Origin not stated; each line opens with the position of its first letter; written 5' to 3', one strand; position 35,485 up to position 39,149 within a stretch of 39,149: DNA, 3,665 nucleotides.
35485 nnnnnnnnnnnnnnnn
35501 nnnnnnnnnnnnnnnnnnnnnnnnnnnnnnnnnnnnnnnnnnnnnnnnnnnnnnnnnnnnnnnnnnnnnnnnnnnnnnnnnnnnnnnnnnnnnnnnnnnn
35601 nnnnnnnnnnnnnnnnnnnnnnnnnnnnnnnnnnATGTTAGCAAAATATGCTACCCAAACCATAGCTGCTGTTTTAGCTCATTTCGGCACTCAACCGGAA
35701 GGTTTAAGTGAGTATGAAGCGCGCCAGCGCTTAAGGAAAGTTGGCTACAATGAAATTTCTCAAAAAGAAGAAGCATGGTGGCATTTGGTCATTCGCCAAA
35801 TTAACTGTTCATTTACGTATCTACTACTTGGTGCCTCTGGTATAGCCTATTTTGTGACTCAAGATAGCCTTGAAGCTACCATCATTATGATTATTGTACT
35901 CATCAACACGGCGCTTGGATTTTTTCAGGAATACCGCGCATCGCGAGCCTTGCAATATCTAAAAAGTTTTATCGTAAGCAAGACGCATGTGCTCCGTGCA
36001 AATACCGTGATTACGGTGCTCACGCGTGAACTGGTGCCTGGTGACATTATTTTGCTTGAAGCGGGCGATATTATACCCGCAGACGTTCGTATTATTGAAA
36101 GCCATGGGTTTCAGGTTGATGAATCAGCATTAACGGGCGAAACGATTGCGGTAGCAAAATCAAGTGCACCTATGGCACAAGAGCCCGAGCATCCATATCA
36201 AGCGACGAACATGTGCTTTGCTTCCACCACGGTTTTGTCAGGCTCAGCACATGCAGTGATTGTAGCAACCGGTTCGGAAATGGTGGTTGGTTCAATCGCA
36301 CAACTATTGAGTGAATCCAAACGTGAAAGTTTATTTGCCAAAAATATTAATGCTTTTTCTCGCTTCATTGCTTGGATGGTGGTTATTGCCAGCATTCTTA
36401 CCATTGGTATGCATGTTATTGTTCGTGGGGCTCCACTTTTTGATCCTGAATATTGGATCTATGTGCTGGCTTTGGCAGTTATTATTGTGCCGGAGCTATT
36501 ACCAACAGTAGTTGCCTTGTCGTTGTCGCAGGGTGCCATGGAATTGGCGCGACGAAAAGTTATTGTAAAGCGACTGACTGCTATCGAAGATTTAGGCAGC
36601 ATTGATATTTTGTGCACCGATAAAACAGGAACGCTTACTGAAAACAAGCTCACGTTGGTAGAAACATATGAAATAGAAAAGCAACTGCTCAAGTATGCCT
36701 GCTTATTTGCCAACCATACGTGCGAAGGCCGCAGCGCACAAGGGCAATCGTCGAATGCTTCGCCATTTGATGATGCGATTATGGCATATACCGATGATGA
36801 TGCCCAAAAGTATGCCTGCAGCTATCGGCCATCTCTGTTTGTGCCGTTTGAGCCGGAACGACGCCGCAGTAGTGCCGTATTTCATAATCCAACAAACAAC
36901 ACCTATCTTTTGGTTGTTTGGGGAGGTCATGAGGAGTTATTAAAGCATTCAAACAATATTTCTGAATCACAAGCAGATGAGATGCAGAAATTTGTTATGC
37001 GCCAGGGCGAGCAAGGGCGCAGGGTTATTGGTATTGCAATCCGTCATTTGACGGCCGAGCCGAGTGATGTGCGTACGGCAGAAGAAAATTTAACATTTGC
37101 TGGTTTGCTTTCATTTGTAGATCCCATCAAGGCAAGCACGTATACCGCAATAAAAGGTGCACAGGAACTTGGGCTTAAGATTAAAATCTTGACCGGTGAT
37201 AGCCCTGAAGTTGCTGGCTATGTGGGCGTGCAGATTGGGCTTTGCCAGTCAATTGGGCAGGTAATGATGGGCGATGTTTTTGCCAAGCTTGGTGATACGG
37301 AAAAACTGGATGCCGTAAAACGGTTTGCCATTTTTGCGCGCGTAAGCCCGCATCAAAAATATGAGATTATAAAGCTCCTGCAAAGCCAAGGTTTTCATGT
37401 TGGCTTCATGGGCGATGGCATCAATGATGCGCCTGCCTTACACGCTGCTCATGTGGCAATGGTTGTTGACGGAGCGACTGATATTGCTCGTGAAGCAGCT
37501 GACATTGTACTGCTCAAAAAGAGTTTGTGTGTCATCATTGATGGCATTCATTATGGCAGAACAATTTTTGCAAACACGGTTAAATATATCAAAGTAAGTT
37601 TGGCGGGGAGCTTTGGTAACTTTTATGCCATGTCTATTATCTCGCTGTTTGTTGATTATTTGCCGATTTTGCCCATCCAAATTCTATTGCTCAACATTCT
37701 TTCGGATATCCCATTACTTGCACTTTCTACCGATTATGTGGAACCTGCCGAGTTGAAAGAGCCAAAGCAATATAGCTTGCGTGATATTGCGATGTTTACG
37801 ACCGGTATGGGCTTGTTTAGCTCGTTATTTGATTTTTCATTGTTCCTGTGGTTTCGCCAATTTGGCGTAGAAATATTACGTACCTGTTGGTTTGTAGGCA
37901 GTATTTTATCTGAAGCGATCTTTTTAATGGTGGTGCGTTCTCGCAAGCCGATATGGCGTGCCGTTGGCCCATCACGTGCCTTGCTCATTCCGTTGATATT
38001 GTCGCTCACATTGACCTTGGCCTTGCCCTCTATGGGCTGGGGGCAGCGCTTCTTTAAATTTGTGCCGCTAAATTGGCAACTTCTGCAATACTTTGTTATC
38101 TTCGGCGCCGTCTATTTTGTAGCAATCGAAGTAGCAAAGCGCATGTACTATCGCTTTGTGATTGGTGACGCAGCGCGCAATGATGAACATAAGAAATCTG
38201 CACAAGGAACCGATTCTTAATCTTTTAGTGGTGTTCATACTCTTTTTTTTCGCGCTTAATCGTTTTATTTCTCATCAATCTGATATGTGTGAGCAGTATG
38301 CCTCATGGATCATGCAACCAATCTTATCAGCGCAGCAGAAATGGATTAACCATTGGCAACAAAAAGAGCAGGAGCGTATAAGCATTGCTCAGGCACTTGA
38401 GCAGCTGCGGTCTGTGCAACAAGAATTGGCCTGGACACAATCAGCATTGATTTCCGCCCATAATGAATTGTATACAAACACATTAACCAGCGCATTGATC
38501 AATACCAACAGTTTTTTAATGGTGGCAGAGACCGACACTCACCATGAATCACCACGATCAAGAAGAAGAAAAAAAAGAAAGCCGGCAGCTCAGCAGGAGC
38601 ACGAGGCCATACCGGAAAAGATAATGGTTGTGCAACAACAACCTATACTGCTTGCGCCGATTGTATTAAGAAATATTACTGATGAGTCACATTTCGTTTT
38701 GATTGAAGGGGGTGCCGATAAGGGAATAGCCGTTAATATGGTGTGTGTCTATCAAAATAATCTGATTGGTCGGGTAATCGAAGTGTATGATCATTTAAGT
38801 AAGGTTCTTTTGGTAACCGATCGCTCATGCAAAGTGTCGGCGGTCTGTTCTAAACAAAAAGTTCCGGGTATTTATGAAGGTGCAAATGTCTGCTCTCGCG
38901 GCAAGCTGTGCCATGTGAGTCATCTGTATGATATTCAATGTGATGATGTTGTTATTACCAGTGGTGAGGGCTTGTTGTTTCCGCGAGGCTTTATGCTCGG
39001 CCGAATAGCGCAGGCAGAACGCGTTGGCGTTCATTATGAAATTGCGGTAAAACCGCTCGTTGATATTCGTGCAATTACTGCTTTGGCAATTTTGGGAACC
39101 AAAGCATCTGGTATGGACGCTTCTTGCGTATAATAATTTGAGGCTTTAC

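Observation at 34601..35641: Second, atypical thioredoxin-reductase paralog: hydrophobic leader, CPIC centre, Cys-rich CPDC tail, start-stop overlap with a P-type ATPase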

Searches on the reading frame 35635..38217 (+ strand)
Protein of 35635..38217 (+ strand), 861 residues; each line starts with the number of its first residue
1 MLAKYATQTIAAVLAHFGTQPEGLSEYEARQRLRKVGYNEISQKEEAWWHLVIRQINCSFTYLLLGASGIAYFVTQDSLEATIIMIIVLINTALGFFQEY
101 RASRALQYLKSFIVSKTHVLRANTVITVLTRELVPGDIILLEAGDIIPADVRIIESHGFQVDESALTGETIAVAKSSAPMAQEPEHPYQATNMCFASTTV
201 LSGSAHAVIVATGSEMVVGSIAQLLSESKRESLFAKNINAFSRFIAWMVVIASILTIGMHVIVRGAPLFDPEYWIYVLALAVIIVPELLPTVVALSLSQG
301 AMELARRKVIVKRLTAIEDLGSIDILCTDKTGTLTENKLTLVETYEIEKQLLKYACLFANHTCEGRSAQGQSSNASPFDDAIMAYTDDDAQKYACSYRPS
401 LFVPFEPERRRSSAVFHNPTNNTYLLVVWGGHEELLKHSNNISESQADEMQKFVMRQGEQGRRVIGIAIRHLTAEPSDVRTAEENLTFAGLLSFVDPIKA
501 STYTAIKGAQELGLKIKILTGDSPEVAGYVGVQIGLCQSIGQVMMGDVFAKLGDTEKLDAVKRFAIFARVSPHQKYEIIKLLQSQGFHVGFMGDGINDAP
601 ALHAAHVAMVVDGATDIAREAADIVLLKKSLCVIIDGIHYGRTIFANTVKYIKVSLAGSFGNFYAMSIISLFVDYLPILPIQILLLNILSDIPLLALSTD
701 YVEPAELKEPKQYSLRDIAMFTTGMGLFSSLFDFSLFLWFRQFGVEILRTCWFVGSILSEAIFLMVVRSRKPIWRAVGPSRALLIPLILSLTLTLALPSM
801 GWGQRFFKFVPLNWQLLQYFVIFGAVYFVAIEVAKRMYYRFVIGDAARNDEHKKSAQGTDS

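Call 3: search_protein_families(library=pfam, proteins=[window:35635-38217:+], max_evalue=0.01)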
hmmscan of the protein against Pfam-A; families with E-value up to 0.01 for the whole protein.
window:35635-38217:+ (861 aa): 5 families
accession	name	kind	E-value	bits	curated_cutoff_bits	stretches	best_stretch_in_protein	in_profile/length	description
PF00122.25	E1-E2_ATPase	-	1.4e-43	149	28.1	1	114-307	4-181/181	E1-E2 ATPase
PF00689.26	Cation_ATPase_C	-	1.4e-20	74.2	27.3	1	676-836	2-174/175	Cation transporting ATPase, C-terminus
PF00690.31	Cation_ATPase_N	-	2.9e-15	56.1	20.4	1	6-70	2-68/69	Cation transporter/ATPase, N-terminus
PF00702.32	Hydrolase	-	1.3e-11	45.7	26.4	1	323-606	1-191/191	haloacid dehalogenase-like hydrolase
PF12666.12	PrgI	-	0.007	17.3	27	1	39-116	4-82/91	PrgI family protein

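Call 4: search_protein_families(library=ncbifam, proteins=[window:35635-38217:+], max_evalue=0.01)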
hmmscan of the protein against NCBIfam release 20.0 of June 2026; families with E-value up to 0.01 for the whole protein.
window:35635-38217:+ (861 aa): 22 families
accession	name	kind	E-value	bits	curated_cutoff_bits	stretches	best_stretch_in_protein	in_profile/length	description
TIGR01524.1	ATPase-IIIB_Mg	equivalog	1.8e-169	565.4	610.75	1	10-840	20-862/867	magnesium-translocating P-type ATPase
NF011702.0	PRK15122.1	subfamily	1.3e-157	526.4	975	1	3-840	29-901/907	magnesium-translocating P-type ATPase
TIGR01647.1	ATPase-IIIA_H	equivalog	4.4e-136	455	615.5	1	23-792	1-747/755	plasma-membrane proton-efflux P-type ATPase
TIGR01522.1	ATPase-IIA2_Ca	equivalog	2.4e-103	346.5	798.3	1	4-707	3-710/854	calcium-transporting P-type ATPase, PMR1-type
TIGR01116.1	ATPase-IIA1_Ca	equivalog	6.5e-86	289.1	703.4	2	53-350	2-292/799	calcium-translocating P-type ATPase, SERCA-type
TIGR01523.1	ATPase-IID_K-Na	equivalog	7.9e-85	285.2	645.05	3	14-237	15-240/997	potassium/sodium efflux P-type ATPase, fungal-type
TIGR01106.1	ATPase-IIC_X-K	subfamily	7.2e-76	255.9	946.1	3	23-345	36-366/997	Na,H/K antiporter P-type ATPase subunit alpha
TIGR01517.1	ATPase-IIB_Ca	equivalog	4.2e-73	246.9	507.05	1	20-714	52-759/882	calcium-translocating P-type ATPase, PMCA-type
TIGR01494.1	ATPase_P-type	subfamily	5.3e-72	242.8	62.3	3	83-349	1-237/478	HAD-IC family P-type ATPase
TIGR01525.1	ATPase-IB_hvy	subfamily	7e-62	210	346.25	2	67-543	8-434/560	heavy metal translocating P-type ATPase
TIGR01657.1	P-ATPase-V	hypoth_equivalog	2.5e-61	207.5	618.25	3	13-349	130-474/1055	ATP13A2 family polyamine export P-type ATPase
TIGR01511.1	ATPase-IB1_Cu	subfamily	1.7e-45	156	397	2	37-357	9-295/542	copper-translocating P-type ATPase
TIGR01512.1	ATPase-IB2_Cd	subfamily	3.1e-45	154.8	313.5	3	64-346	4-257/494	cadmium family heavy metal-translocating P-type ATPase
NF008262.1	PRK11033.1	equivalog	2.3e-36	125.5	1005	2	71-348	188-450/731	zinc/cadmium/mercury/lead-transporting ATPase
NF007952.0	PRK10671.1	equivalog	1.5e-32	112.7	1316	2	566-660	696-786/838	copper-exporting P-type ATPase CopA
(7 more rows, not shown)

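Call 47: find_homologous_proteins(query=window:35635-38217:+, max_evalue=1e-50)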
Query window:35635-38217:+ (861 aa): 7531 proteins with E <= 1e-50 among 8000 candidates; the best 120 are listed.
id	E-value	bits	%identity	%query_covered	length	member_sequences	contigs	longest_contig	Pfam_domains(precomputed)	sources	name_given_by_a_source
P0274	0.0e+0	1917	100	100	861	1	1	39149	PF00702.33,PF13246.13,PF00689.27,PF00690.32,PF00122.26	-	-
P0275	0.0e+0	1496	77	100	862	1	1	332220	PF00702.33,PF13246.13,PF00689.27,PF00690.32,PF00122.26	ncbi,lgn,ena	-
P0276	8.0e-275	932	85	57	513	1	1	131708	PF00702.33,PF13246.13,PF00689.27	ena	-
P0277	3.4e-264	897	52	98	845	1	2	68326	PF00702.33,PF13246.13,PF00689.27,PF00690.32,PF00122.26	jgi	jgi:P-type Mg2+ transporter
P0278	1.3e-248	845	50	97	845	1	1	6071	PF00702.33,PF13246.13,PF00689.27,PF00690.32,PF00122.26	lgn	-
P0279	3.4e-244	831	48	97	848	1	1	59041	PF00702.33,PF13246.13,PF00689.27,PF00690.32,PF00122.26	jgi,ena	jgi:Mg2+-importing ATPase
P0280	2.0e-240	818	48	97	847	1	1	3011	PF00702.33,PF13246.13,PF00689.27,PF00690.32,PF00122.26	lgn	-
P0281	4.9e-237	807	47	97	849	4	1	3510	PF00702.33,PF13246.13,PF00689.27,PF00690.32,PF00122.26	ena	-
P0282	2.9e-236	804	49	95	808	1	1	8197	PF00702.33,PF13246.13,PF00689.27,PF00690.32,PF00122.26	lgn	-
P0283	3.1e-224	765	44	97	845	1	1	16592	PF00702.33,PF13246.13,PF00689.27,PF00690.32,PF00122.26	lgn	-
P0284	7.9e-223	760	45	97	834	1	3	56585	PF00702.33,PF13246.13,PF00689.27,PF00690.32,PF00122.26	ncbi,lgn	-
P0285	2.0e-221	755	46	98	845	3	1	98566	PF00702.33,PF13246.13,PF00689.27,PF00690.32,PF00122.26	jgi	jgi:Mg2+-importing ATPase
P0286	2.6e-221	755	45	97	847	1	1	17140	PF00702.33,PF13246.13,PF00689.27,PF00690.32,PF00122.26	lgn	-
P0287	9.0e-221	753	44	97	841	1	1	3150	PF00702.33,PF13246.13,PF00689.27,PF00690.32,PF00122.26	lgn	-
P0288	5.5e-220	751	45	97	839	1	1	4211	PF00702.33,PF13246.13,PF00689.27,PF00690.32,PF00122.26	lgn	-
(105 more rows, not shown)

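Call 48: find_encoding_contigs(protein=P0276, flank=5000, max_places=2)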
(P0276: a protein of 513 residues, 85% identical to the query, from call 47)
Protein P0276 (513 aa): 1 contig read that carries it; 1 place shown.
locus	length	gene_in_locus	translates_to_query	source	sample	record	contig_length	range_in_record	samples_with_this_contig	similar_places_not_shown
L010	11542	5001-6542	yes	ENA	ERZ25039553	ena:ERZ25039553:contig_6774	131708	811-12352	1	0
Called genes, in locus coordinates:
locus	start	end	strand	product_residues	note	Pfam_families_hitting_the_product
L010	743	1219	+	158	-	PF00266:Aminotran_5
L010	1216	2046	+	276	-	PF00764:Arginosuc_synth (weak), PF03054:tRNA_Me_trans, PF20259:tRNA_Me_trans_M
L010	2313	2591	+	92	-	PF00919:UPF0004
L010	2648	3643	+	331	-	PF04055:Radical_SAM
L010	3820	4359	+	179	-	PF00636:Ribonuclease_3, PF14622:Ribonucleas_3_3, PF00035:dsrm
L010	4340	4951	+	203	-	PF03193:RsgA_GTPase (weak), PF00350:Dynamin_N (weak), PF01926:MMR_HSR1, PF02421:FeoB_N, PF04548:AIG1 (weak), PF10662:PduV-EutP, PF00009:GTP_EFTU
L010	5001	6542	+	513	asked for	PF13246:Cation_ATPase, PF00702:Hydrolase, PF00689:Cation_ATPase_C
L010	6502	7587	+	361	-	PF04085:MreC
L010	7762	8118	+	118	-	-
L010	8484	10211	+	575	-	PF09820:AAA-ATPase_like, PF08011:PDDEXK_9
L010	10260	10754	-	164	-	-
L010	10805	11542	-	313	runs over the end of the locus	PF01343:Peptidase_S49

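Call 49: find_encoding_contigs(protein=P0277, flank=5000, max_places=2)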
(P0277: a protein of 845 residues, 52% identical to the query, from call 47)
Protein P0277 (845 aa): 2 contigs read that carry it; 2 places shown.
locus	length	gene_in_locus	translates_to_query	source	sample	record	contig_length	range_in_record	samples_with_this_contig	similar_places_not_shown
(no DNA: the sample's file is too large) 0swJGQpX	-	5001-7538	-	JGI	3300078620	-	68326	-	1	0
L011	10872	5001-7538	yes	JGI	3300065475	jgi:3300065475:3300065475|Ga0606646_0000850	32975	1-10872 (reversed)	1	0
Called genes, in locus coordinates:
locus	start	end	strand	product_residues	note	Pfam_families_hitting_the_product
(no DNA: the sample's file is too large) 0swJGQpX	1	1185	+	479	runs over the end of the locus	PF01425:Amidase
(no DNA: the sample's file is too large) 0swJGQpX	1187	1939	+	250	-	PF00005:ABC_tran, PF13304:AAA_21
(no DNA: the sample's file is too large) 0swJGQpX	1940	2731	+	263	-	PF01061:ABC2_membrane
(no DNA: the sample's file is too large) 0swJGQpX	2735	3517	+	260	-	PF01061:ABC2_membrane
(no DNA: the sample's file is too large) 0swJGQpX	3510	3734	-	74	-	PF04014:MazE_antitoxin, PF15937:PrlF_antitoxin (weak)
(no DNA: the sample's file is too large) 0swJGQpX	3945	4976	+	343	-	PF07992:Pyr_redox_2, PF13738:Pyr_redox_3, PF00070:Pyr_redox (weak)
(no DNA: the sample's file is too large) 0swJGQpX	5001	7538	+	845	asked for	PF00690:Cation_ATPase_N, PF00122:E1-E2_ATPase, PF00702:Hydrolase, PF13246:Cation_ATPase, PF00689:Cation_ATPase_C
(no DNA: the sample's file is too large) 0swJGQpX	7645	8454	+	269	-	PF04085:MreC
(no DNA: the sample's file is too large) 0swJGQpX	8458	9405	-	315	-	PF25145:NfeD1b_N (weak), PF01343:Peptidase_S49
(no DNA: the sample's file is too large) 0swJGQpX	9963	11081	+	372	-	PF21783:YNCE (faint), PF22494:choice_anch_I (faint), PF01731:Arylesterase (faint), PF02239:Cytochrom_D1 (faint), PF10282:Lactonase (faint), PF01436:NHL (faint)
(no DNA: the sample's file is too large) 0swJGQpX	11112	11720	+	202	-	-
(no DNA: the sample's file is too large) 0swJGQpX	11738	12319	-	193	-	-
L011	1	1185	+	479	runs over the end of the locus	PF01425:Amidase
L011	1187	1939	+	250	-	PF00005:ABC_tran, PF13304:AAA_21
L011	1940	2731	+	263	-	PF01061:ABC2_membrane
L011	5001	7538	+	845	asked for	PF00690:Cation_ATPase_N, PF00122:E1-E2_ATPase, PF00702:Hydrolase, PF13246:Cation_ATPase, PF00689:Cation_ATPase_C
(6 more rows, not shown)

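Call 50: find_encoding_contigs(protein=P0279, flank=5000, max_places=2)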
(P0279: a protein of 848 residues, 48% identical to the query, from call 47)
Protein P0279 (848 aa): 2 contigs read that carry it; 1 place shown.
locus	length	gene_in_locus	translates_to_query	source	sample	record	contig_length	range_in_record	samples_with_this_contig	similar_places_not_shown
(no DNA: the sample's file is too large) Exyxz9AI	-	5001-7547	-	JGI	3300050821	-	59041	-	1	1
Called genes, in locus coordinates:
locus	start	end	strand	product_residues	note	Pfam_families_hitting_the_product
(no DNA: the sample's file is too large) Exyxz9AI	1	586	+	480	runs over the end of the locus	PF01425:Amidase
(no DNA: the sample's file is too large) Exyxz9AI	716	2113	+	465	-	PF03219:TLC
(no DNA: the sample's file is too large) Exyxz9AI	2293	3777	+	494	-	-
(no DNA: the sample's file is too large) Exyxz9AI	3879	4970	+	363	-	PF00890:FAD_binding_2 (faint), PF01266:DAO (faint), PF01494:FAD_binding_3 (faint), PF03486:HI0933_like (faint), PF07992:Pyr_redox_2, PF13241:NAD_binding_7 (faint), PF13738:Pyr_redox_3, PF00070:Pyr_redox, +1 more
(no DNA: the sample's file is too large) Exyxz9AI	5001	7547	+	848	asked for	PF00690:Cation_ATPase_N, PF00122:E1-E2_ATPase, PF00702:Hydrolase, PF13246:Cation_ATPase, PF00689:Cation_ATPase_C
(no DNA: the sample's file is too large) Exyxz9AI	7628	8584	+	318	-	PF01207:Dus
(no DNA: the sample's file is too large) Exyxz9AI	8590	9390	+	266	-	PF04085:MreC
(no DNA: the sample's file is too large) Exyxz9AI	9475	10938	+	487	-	-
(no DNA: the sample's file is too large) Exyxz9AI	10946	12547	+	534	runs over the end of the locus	-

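Call 54: find_encoding_contigs(protein=P0278, flank=4000, max_places=2)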
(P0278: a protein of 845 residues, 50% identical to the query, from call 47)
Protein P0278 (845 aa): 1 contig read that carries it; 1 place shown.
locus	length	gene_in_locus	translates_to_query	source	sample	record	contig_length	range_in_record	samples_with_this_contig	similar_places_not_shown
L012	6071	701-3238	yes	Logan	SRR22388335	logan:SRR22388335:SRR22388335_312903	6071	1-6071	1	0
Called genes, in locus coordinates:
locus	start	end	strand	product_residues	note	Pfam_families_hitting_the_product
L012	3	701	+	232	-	?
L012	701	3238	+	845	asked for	PF00690:Cation_ATPase_N, PF00122:E1-E2_ATPase, PF00702:Hydrolase, PF13246:Cation_ATPase, PF00689:Cation_ATPase_C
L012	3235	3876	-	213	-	-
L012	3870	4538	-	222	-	-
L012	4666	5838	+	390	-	PF13191:AAA_16 (faint), PF13173:AAA_14 (faint), PF13401:AAA_22 (faint), PF00004:AAA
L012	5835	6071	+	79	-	?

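Call 55: find_encoding_contigs(protein=P0284, flank=4000, max_places=2)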
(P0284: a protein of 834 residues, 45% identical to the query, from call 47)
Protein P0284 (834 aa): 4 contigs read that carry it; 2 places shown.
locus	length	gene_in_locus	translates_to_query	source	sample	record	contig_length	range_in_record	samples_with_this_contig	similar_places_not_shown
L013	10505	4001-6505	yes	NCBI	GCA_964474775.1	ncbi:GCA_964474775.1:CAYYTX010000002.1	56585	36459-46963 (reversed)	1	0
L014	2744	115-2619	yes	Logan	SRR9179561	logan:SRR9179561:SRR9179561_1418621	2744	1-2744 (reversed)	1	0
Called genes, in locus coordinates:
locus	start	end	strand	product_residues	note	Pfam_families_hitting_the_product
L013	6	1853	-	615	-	PF00009:GTP_EFTU, PF01926:MMR_HSR1 (weak), PF03144:GTP_EFTU_D2, PF22042:EF-G_D2, PF00679:EFG_C, PF21018:BipA_C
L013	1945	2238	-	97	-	-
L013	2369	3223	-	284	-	-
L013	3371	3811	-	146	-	PF02600:DsbB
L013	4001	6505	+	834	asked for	PF00690:Cation_ATPase_N, PF00122:E1-E2_ATPase, PF00702:Hydrolase, PF13246:Cation_ATPase, PF00689:Cation_ATPase_C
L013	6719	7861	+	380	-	PF07478:Dala_Dala_lig_C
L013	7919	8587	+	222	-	PF13529:Peptidase_C39_2, PF03412:Peptidase_C39 (faint)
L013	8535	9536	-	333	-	PF01738:DLH (faint), PF02129:Peptidase_S15 (weak), PF07224:Chlorophyllase (weak), PF12146:Hydrolase_4 (faint), PF00561:Abhydrolase_1 (weak), PF00326:Peptidase_S9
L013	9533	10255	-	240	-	PF01479:S4, PF00849:PseudoU_synth_2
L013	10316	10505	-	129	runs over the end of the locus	PF08327:AHSA1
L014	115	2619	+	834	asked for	PF00690:Cation_ATPase_N, PF00122:E1-E2_ATPase, PF00702:Hydrolase, PF13246:Cation_ATPase, PF00689:Cation_ATPase_C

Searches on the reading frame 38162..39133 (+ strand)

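Call 45: search_protein_families(library=pfam, proteins=[window:38162-39133:+], max_evalue=0.0001)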
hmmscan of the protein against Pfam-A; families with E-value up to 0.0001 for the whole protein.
window:38162-39133:+ (323 aa): 1 family
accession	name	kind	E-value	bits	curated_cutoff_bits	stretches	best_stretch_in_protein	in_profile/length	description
PF04085.20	MreC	-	1.6e-26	93.3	28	1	167-310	1-145/147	Rod shape-determining protein MreC, barrel core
